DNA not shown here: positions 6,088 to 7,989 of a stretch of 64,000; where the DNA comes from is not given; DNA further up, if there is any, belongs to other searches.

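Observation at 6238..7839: Divergent ClpX paralogue with a novel acidic N-terminal domain and a degenerate IGF loop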

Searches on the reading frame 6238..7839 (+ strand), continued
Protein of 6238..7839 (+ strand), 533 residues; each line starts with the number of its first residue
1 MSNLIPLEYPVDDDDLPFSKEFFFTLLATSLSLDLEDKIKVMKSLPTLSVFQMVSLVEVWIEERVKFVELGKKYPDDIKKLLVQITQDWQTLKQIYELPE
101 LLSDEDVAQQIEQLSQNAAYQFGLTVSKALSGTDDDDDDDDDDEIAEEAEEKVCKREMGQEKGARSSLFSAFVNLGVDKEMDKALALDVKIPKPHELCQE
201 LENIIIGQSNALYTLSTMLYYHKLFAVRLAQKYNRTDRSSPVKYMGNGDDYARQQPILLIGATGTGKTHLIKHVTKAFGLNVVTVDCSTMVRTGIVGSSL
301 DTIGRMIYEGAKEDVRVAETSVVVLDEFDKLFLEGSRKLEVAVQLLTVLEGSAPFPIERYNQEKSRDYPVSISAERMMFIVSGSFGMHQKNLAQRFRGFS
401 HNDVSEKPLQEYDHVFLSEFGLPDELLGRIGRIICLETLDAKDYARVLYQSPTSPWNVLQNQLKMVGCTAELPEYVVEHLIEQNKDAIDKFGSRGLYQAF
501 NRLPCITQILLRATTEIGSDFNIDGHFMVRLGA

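Call 92: search_dna_similar(query=window:6238-7839:+, collection=plasmids, mode=protein, max_rows=15, max_evalue=0.00001)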
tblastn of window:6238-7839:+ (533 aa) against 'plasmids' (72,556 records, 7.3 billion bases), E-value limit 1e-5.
Records with a match: 77; places in all: 81; records where one place covers at least 80% of the query: 0.
Best place of each record, by identity: <60% 77.
By first word of the organism name: Escherichia 5; Acinetobacter 4; Paenibacillus 4; Paracoccus 4; Vibrio 4; Sinorhizobium 4; Listeria 2; Bacillus 2; Clostridioides 2; Neisseria 2; and 39 more.
By predicted mobility (MOB-suite, as given by PLSDB): non-mobilizable 66; mobilizable 6; conjugative 5.
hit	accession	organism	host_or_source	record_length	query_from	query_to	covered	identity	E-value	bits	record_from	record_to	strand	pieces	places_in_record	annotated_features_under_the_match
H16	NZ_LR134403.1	Listeria monocytogenes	Homo sapiens,Vein blood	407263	190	523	63%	29.1%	2e-18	97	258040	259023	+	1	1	clpX: ATP-dependent protease ATP-binding subunit ClpX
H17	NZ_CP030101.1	Listeria monocytogenes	Environment,water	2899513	190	523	63%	29.1%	2e-18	97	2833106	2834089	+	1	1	none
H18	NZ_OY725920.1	Bacteroides finegoldii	-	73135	175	496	60%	28.3%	3e-18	96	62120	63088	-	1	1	clpX: ATP-dependent Clp protease ATP-binding subunit ClpX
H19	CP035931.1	Acinetobacter baumannii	Homo sapiens,blood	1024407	191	521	62%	27.4%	2e-17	94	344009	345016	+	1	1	clpX: ATP-dependent Clp protease ATP-binding subunit ClpX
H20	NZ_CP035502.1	Sphingosinicella sp. BN140058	Cell culture,soil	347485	163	503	64%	26.4%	9e-19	98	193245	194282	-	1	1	clpX: ATP-dependent Clp protease ATP-binding subunit ClpX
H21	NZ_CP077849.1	Acinetobacter baumannii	Homo sapiens,Rectal swab_P28_BU14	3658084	191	521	62%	27.1%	7e-18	95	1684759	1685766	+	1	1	none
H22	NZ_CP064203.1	Acinetobacter baumannii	Homo sapiens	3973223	191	521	62%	27.1%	7e-18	95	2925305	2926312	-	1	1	none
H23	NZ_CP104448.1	Acinetobacter baumannii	Homo sapiens,sputum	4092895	191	521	62%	27.1%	7e-18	95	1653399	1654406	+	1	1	none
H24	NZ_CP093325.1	Bacillus sp. N5-665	whole organism,peat soil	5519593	191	496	57%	29.0%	1e-18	98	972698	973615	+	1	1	none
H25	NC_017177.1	Clostridioides difficile BI1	Homo sapiens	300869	177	516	64%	25.8%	3e-15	87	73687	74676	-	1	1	clpX: ATP-dependent Clp protease ATP-binding subunit ClpX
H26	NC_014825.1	Ruminococcus albus 7 = DSM 20455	-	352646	189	516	62%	26.3%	2e-14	85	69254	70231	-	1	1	clpX: ATP-dependent Clp protease ATP-binding subunit ClpX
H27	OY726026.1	Phocaeicola massiliensis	-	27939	183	496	59%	27.3%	5e-16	89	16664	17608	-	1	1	record has no annotation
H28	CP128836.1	Rossellomorea sp. AcN35-11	-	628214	180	496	59%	27.1%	2e-18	97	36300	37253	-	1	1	clpX: ATP-dependent Clp protease ATP-binding subunit ClpX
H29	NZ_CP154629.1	Acetoanaerobium noterae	cell culture,Sludge of a digestion ...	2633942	191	503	59%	27.4%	7e-19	99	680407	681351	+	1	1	none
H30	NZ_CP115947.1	Ralstonia solanacearum MolK2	Musa sp.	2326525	180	496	59%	26.9%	6e-19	99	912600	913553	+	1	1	record has no annotation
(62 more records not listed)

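Call 97: get_annotated_region(hit=H19, flank=1500)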
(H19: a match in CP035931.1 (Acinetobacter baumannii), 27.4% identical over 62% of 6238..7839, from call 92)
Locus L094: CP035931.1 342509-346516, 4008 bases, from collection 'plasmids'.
description: Acinetobacter baumannii strain VB31459 plasmid unnamed1, complete sequence
organism: Acinetobacter baumannii (NCBI taxid 470)
taxonomy: Bacteria; Pseudomonadota; Gammaproteobacteria; Moraxellales; Moraxellaceae; Acinetobacter; Acinetobacter baumannii
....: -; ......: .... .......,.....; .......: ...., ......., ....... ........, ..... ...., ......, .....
typing (MOB-suite, as given by PLSDB): non-mobilizable; replicon rep_cluster_1254
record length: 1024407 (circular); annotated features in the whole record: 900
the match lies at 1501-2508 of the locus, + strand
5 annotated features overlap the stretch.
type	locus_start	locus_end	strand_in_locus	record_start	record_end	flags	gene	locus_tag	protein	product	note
CDS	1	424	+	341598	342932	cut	-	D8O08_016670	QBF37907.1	trigger factor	-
CDS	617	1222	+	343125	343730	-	clpP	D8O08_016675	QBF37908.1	ATP-dependent Clp endopeptidase proteolytic subunit ClpP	-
CDS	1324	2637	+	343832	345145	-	clpX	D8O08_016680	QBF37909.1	ATP-dependent Clp protease ATP-binding subunit ClpX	-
CDS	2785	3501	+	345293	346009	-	-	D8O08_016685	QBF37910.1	DUF2846 domain-containing protein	-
CDS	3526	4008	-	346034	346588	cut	-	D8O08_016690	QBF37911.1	DUF2059 domain-containing protein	-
